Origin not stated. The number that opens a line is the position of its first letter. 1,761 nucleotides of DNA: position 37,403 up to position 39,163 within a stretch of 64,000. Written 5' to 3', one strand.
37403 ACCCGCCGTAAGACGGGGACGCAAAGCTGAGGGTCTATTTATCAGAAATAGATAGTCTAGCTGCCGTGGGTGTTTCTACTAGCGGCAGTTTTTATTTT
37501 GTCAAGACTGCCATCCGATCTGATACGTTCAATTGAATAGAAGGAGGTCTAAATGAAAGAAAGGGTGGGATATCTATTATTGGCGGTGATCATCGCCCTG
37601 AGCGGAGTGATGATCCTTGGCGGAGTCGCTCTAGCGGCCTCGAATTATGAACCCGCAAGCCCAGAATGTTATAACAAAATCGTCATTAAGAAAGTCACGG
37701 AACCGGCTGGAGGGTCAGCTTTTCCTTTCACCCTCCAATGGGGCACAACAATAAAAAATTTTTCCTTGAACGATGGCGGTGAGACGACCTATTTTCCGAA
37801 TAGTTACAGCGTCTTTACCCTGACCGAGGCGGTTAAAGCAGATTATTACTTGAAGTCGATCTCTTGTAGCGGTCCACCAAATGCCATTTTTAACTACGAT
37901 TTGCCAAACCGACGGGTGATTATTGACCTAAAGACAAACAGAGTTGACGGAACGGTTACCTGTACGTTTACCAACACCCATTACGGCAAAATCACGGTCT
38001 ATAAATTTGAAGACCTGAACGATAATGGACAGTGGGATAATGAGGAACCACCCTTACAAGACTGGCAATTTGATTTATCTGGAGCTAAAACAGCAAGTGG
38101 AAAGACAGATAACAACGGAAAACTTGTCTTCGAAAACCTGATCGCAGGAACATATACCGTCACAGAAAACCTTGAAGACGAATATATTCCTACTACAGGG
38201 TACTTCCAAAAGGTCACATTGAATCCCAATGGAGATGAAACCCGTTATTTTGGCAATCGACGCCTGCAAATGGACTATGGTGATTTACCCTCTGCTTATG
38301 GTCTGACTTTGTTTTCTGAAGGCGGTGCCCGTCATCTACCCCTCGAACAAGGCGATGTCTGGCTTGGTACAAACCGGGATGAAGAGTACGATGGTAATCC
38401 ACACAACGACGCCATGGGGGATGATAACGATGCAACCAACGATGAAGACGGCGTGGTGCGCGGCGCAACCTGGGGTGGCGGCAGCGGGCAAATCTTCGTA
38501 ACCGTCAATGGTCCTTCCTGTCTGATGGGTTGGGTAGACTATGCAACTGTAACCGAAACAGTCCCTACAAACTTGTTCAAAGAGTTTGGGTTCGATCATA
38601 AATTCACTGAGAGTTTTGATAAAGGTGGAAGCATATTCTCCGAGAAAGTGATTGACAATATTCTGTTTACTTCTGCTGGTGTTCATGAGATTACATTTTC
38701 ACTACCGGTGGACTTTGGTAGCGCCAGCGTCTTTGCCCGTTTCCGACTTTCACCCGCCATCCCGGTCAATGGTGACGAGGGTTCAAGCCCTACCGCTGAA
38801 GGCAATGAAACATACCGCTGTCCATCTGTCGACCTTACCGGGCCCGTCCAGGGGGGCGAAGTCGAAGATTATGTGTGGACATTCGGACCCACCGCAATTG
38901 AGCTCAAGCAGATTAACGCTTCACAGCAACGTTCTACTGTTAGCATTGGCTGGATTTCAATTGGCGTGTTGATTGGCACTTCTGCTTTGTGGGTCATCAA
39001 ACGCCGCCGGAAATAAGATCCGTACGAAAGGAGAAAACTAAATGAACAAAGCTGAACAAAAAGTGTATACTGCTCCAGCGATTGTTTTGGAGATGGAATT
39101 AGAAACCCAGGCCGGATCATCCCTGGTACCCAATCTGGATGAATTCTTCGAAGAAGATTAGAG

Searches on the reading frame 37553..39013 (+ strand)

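Call 4: search_protein_families(library=pfam, proteins=[window:37553-39013:+], max_evalue=0.01)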
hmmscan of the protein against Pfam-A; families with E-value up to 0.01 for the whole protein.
window:37553-39013:+ (487 aa): 4 families
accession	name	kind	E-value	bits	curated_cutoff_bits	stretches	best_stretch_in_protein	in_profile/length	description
PF24514.1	SpaA_4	-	5e-10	40.6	27.3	1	43-142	1-106/107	Prealbumin-like fold domain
PF17210.9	SdrD_B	-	4.9e-08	33.6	29.7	1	150-215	6-74/112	SdrD B-like domain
PF17802.7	SpaA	-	1.3e-05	25.7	23.1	1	163-224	10-77/91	Prealbumin-like fold domain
PF09912.14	DUF2141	-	0.0014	18.9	24.4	0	127-163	36-72/112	Uncharacterized protein conserved in bacteria (DUF2141)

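Call 13: search_protein_families(library=ncbifam, proteins=[window:37553-39013:+], max_evalue=0.01)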
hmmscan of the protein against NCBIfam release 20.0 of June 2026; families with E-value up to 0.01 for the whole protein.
window:37553-39013:+ (487 aa): 1 family
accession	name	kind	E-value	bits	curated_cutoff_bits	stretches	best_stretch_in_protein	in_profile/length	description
NF000535.3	MSCRAMM_SdrC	exception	0.0042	15.1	1700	1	130-216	483-571/963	MSCRAMM family adhesin SdrC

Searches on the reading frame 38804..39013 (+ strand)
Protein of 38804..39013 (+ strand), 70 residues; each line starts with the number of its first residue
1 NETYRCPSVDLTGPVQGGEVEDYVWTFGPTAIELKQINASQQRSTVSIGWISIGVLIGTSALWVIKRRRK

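Call 47: search_protein_families(library=ncbifam, proteins=[window:38804-39013:+], max_evalue=10)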
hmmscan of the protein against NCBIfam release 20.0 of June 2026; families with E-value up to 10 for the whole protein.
seq(70 aa): 1 family
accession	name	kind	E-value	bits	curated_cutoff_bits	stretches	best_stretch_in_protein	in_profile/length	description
TIGR01167.1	LPXTG_anchor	domain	0.057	14.1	15.9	1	46-70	11-33/34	LPXTG cell wall anchor domain-containing protein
